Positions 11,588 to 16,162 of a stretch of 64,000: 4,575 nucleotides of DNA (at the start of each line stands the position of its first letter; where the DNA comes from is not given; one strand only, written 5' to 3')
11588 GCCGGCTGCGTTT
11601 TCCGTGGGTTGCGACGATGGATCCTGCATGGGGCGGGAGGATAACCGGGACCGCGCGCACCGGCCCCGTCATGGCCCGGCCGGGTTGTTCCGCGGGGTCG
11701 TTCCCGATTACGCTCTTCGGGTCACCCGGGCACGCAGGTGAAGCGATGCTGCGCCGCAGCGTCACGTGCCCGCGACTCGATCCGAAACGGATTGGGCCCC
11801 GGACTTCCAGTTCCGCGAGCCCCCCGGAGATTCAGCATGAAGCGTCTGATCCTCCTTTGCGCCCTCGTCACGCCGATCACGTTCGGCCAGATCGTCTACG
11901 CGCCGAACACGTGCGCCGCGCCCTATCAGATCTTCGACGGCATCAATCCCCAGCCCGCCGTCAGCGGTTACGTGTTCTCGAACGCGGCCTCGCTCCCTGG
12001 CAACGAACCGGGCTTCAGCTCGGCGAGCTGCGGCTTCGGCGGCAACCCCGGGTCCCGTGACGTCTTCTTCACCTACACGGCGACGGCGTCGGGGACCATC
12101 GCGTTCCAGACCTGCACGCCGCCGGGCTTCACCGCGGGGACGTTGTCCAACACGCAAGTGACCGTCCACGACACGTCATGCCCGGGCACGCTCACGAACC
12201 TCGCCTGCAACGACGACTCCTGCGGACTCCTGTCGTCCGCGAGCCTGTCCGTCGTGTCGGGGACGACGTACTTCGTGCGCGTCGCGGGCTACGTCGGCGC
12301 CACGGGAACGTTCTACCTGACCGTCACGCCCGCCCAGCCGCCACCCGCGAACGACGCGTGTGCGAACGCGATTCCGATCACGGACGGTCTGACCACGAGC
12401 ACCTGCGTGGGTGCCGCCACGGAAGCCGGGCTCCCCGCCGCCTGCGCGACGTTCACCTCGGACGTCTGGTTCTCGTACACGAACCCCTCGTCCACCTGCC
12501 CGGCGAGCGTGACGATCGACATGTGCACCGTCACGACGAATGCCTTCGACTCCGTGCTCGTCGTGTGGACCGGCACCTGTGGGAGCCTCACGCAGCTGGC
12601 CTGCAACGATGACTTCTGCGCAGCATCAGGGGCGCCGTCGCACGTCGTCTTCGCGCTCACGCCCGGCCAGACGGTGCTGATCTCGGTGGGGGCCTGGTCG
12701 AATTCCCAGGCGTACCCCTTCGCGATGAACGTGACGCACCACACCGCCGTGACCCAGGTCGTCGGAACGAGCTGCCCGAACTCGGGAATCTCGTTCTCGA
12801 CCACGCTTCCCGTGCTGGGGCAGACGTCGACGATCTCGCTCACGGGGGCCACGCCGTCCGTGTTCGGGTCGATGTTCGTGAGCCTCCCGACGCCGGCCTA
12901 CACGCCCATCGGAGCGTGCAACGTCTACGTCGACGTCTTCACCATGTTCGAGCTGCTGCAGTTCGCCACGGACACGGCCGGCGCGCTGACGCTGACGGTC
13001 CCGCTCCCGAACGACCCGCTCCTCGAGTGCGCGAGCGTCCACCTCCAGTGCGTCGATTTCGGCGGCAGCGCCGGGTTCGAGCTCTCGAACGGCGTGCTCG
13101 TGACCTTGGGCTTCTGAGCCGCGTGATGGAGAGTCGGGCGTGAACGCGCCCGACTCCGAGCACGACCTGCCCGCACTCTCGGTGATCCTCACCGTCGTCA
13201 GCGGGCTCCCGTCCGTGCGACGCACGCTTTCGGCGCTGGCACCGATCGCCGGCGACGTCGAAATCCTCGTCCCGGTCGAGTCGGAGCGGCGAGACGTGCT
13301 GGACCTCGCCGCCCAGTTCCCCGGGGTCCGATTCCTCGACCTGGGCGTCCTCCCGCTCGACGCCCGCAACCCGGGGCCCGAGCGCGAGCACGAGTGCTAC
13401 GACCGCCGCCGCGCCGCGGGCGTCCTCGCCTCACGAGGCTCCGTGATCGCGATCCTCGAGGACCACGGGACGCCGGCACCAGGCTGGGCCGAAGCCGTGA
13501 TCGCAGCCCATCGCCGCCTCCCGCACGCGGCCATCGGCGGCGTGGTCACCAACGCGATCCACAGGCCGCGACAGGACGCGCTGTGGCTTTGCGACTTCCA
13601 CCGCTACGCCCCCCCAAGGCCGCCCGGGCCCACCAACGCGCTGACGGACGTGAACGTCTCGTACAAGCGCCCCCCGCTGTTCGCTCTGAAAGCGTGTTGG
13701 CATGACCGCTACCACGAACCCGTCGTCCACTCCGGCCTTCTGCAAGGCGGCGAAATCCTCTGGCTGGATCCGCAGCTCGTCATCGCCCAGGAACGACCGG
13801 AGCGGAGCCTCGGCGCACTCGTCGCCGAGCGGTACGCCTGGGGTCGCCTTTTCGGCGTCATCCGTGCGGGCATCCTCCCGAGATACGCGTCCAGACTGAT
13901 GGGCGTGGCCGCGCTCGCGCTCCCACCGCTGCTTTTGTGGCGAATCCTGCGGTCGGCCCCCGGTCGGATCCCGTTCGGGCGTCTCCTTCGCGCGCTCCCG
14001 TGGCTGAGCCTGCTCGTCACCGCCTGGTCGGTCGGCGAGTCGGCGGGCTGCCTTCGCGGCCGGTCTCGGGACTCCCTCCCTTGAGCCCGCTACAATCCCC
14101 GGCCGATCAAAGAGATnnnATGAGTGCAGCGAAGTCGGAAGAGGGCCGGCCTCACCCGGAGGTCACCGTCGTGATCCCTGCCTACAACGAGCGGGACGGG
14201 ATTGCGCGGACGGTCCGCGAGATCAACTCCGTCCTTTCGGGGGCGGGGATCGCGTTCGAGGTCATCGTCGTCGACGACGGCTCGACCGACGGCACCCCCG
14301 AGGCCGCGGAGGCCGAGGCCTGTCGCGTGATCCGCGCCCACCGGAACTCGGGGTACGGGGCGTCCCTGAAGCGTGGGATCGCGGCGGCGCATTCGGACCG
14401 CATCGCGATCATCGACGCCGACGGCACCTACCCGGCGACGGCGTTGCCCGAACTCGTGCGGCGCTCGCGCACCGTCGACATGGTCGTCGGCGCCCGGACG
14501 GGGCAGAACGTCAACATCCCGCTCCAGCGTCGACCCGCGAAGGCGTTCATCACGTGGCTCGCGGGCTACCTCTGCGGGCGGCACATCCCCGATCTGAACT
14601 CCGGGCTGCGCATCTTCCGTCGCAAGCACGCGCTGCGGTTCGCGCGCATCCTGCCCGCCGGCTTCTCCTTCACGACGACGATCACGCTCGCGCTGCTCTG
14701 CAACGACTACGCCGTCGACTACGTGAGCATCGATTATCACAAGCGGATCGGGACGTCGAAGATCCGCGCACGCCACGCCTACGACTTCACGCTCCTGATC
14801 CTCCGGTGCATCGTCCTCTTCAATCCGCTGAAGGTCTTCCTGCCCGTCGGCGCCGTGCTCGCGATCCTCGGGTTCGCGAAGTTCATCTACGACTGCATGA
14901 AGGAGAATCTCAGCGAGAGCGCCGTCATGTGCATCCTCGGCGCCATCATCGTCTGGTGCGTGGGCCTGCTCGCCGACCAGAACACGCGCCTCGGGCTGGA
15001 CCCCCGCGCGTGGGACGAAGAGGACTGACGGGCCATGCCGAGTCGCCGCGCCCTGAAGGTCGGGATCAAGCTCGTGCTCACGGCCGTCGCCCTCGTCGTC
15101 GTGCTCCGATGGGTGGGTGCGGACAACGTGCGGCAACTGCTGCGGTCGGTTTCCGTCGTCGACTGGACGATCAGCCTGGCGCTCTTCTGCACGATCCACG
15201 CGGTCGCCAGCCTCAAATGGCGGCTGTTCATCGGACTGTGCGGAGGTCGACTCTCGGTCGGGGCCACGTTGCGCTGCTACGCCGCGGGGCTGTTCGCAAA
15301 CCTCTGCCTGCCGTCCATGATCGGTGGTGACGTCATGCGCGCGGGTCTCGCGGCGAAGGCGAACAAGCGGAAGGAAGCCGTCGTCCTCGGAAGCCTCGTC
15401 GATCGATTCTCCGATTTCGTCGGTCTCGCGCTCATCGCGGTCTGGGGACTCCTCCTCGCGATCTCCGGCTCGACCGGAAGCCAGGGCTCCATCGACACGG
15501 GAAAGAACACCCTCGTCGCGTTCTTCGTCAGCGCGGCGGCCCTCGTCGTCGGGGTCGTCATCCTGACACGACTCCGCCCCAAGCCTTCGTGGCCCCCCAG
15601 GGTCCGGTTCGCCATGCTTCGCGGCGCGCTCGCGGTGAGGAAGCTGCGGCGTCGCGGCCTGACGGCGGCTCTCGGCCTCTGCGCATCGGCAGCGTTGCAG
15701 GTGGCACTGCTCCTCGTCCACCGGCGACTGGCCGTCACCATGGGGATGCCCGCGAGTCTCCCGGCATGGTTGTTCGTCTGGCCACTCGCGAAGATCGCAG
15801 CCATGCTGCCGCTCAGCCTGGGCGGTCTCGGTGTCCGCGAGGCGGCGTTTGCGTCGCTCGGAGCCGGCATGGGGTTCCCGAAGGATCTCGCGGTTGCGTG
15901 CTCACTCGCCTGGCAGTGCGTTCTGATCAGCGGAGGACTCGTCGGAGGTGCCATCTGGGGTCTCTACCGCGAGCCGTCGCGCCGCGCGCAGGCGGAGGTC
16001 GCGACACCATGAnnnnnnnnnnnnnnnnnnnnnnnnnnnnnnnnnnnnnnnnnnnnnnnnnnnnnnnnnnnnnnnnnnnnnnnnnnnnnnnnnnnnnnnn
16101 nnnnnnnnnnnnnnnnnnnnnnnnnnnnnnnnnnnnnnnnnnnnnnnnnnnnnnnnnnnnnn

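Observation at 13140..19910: Candidate polyprenyl-phosphate pentose/furanose glycosylation operon (GT2 - GtrB/ArnC-like GT2 - YbhN flippase-like - UGM-like mutase - UXS-like decarboxylase - ArnT-like GT-C)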

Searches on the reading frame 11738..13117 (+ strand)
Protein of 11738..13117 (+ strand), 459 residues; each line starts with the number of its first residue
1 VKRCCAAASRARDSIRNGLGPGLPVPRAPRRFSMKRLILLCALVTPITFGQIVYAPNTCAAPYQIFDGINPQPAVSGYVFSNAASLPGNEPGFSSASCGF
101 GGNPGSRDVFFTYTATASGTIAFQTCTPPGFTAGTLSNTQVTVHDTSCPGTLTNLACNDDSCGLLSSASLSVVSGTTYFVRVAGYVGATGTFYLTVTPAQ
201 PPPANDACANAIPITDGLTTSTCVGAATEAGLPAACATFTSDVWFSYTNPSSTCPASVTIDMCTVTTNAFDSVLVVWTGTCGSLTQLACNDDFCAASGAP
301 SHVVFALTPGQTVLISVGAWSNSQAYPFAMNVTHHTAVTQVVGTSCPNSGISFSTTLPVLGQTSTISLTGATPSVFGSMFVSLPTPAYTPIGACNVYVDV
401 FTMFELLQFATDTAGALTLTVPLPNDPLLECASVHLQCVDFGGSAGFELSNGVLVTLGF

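Call 10: search_protein_families(library=pfam, proteins=[window:11738-13117:+], max_evalue=0.001)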
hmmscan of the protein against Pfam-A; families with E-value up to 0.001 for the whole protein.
window:11738-13117:+ (459 aa): 0 families

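Call 46: search_protein_families(library=pfam, proteins=[window:11738-13117:+], max_evalue=1)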
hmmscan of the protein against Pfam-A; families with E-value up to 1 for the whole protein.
window:11738-13117:+ (459 aa): 1 family
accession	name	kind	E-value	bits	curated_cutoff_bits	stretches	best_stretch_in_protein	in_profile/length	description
PF23759.1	GBD_T9SS_assoc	-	0.013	16.2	27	1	204-290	1-83/116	Galactose binding domain-like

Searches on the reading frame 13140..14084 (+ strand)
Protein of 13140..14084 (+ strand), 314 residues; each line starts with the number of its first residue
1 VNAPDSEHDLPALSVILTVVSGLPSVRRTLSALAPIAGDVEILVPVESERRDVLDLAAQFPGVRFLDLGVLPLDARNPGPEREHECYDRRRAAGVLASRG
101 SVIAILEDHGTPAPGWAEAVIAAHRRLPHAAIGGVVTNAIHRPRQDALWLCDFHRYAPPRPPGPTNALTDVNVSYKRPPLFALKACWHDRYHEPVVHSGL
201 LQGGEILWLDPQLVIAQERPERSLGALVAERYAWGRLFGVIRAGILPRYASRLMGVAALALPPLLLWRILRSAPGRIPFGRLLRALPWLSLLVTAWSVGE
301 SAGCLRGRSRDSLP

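Call 5: search_protein_families(library=pfam, proteins=[window:13140-14084:+], max_evalue=0.01)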
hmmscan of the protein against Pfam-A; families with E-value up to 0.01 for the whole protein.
window:13140-14084:+ (314 aa): 1 family
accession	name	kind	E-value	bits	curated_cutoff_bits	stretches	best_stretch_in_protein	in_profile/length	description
PF00535.33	Glycos_transf_2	-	0.0063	16.9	23.3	0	91-138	70-117/168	Glycosyl transferase family 2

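Call 6: search_protein_families(library=ncbifam, proteins=[window:13140-14084:+], max_evalue=0.01)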
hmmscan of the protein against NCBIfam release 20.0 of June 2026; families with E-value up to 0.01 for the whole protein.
window:13140-14084:+ (314 aa): 0 families

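Call 46: search_protein_families(library=pfam, proteins=[window:13140-14084:+], max_evalue=1)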
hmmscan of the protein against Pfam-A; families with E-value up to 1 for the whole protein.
window:13140-14084:+ (314 aa): 1 family
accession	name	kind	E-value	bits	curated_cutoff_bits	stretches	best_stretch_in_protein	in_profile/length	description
PF00535.33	Glycos_transf_2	-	0.0063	16.9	23.3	1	91-138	70-117/168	Glycosyl transferase family 2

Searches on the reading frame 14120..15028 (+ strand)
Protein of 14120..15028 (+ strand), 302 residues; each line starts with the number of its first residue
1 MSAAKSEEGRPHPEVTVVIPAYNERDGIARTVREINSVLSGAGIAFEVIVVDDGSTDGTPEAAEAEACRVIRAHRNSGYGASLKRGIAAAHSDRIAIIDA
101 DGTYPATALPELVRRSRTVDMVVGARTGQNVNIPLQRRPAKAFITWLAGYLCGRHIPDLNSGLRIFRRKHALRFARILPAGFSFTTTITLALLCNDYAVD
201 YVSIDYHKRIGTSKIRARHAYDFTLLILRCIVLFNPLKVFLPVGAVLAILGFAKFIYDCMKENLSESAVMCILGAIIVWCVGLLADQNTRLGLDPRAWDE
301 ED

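Call 5: search_protein_families(library=pfam, proteins=[window:14120-15028:+], max_evalue=0.01)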
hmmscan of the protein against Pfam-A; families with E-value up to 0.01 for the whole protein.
window:14120-15028:+ (302 aa): 3 families
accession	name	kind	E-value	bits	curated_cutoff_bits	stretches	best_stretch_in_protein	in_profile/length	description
PF00535.33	Glycos_transf_2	-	3.2e-28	99.2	23.3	1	16-169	1-162/168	Glycosyl transferase family 2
PF13641.12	Glyco_tranf_2_3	-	2e-09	38.3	27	1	13-122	1-119/230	Glycosyltransferase like family 2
PF10111.15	Glyco_tranf_2_2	-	5.9e-05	23.1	27.3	1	16-102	1-92/276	Glycosyltransferase like family 2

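Call 6: search_protein_families(library=ncbifam, proteins=[window:14120-15028:+], max_evalue=0.01)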
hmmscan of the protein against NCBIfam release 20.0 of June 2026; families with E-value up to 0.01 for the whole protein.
window:14120-15028:+ (302 aa): 24 families
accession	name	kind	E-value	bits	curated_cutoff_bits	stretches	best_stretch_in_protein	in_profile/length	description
TIGR04182.1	glyco_TIGR04182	equivalog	2.3e-26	92.9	325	1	14-276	1-264/293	S-layer glycoprotein N-glycosyltransferase AglJ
NF041391.1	DPhHxTase_Halo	equivalog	1.5e-23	82.9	375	1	21-215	3-192/213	dolichyl-phosphate hexose transferase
NF007986.1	PRK10714.1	equivalog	9.7e-19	67.5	529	1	14-253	7-247/316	undecaprenyl-phosphate 4-deoxy-4-formamido-L-arabinose transferase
NF058614.1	PPMAGASynPpgS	equivalog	3.7e-17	62.5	370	1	15-190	2-180/226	polyprenyl-phospho-N-acetylgalactosaminyl synthase PpgS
NF047588.1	GlcsyltransPgfSStrep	equivalog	2.5e-14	53.2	500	1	15-261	3-250/308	glycosyltransferase PgfS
NF010496.0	PRK13915.1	equivalog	2.8e-14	52.9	262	1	12-105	30-130/307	glucosyl-3-phosphoglycerate synthase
TIGR04283.1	glyco_like_mftF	equivalog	3e-14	53.2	182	1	16-114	2-95/221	TIGR04283 family arsenosugar biosynthesis glycosyltransferase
TIGR03937.1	PgaC_IcaA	equivalog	3.7e-14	52.5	422.3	1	8-128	40-161/407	poly-beta-1,6-N-acetyl-D-glucosamine synthase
TIGR03965.1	mycofact_glyco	equivalog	7.8e-14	51.4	280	1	10-113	72-176/467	mycofactocin biosynthesis glycosyltransferase MftF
NF041875.1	EPS_EpsD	equivalog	1.1e-12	48.1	370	1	15-113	1-101/325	exopolysaccharide biosynthesis glycosyltransferase EpsD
NF047683.1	TeichurnBiosyTuaG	equivalog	1.6e-09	37.8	400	1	12-107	5-102/252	teichuronic acid biosynthesis protein TuaG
TIGR03469.1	HpnB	hypoth_equivalog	3.8e-09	36.1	379.25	1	10-73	41-102/386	hopene-associated glycosyltransferase HpnB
NF007482.0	PRK10073.1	equivalog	9.6e-09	34.7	423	1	13-113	6-107/334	glycosyltransferase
NF041865.1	EpsU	equivalog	3.6e-07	29.5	700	1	4-115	30-146/394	exopolysaccharide biosynthesis GT2 family glycosyltransferase EpsU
NF038302.1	EPS_HpsE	equivalog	7e-07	28.5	300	1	14-102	2-97/307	hormogonium polysaccharide biosynthesis glycosyltransferase HpsE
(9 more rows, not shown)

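Call 42: search_solved_structures(query=window:14120-15028:+, max_evalue=1e-8)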
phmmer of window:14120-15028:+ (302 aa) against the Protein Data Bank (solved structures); distinct sequences matched with E-value up to 1e-8: 9.
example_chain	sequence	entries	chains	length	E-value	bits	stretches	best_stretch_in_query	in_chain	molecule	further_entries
9bhc_C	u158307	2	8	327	2.2e-18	69.6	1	10-255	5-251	Undecaprenyl-phosphate 4-deoxy-4-formamido-L-arabinose transferase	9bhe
8vxh_A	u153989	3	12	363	2.4e-18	69.5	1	9-255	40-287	Undecaprenyl-phosphate 4-deoxy-4-formamido-L-arabinose transferase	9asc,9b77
9hwj_A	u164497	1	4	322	1.1e-17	67.3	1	10-254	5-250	Undecaprenyl-phosphate 4-deoxy-4-formamido-L-arabinose transferase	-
5mlz_A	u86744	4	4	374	6.3e-15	58.2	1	14-229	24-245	Dolichol monophosphate mannose synthase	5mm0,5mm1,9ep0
5ekp_C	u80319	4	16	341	2.4e-12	49.8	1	14-256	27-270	Uncharacterized glycosyltransferase sll0501 | Glycosyltransferase sll0501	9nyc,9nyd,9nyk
9nye_A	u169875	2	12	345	2.5e-12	49.7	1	14-256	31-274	Glycosyltransferase sll0501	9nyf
5eke_A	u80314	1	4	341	2.1e-11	46.7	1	14-255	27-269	Uncharacterized glycosyltransferase sll0501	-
9omm_A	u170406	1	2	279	5.7e-09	38.7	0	11-140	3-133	Glycosyltransferase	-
9omh_A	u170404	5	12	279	9.2e-09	38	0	11-140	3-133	Glycosyltransferase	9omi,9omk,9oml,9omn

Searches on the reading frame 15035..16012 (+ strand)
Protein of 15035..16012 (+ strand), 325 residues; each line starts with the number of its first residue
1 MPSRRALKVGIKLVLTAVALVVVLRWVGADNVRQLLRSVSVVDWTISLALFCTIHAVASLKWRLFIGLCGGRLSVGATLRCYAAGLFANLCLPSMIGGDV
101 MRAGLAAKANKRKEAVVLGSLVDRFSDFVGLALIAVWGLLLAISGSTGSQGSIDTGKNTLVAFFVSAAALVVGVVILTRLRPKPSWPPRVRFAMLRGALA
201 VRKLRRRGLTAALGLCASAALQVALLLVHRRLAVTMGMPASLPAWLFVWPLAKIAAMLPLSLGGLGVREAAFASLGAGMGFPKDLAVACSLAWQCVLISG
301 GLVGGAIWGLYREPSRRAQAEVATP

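Call 5: search_protein_families(library=pfam, proteins=[window:15035-16012:+], max_evalue=0.01)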
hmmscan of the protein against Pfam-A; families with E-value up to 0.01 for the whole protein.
window:15035-16012:+ (325 aa): 1 family
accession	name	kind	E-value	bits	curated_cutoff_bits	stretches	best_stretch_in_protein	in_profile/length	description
PF03706.18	LPG_synthase_TM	-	2.5e-30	106.4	33.4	1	11-296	3-293/302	Lysylphosphatidylglycerol synthase TM region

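Call 6: search_protein_families(library=ncbifam, proteins=[window:15035-16012:+], max_evalue=0.01)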
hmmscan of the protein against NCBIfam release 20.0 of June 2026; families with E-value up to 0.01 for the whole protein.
window:15035-16012:+ (325 aa): 3 families
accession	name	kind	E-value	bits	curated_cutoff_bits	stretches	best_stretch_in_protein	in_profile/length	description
TIGR00374.1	TIGR00374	subfamily_domain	7.8e-15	55.1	43.2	1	14-141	2-132/323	flippase-like domain-containing protein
NF033480.1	bifunc_MprF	equivalog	2.7e-05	22.7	600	1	5-292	2-277/841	bifunctional lysylphosphatidylglycerol flippase/synthetase MprF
TIGR03476.1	HpnL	subfamily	0.0081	15.5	195.65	0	263-295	269-301/318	putative membrane protein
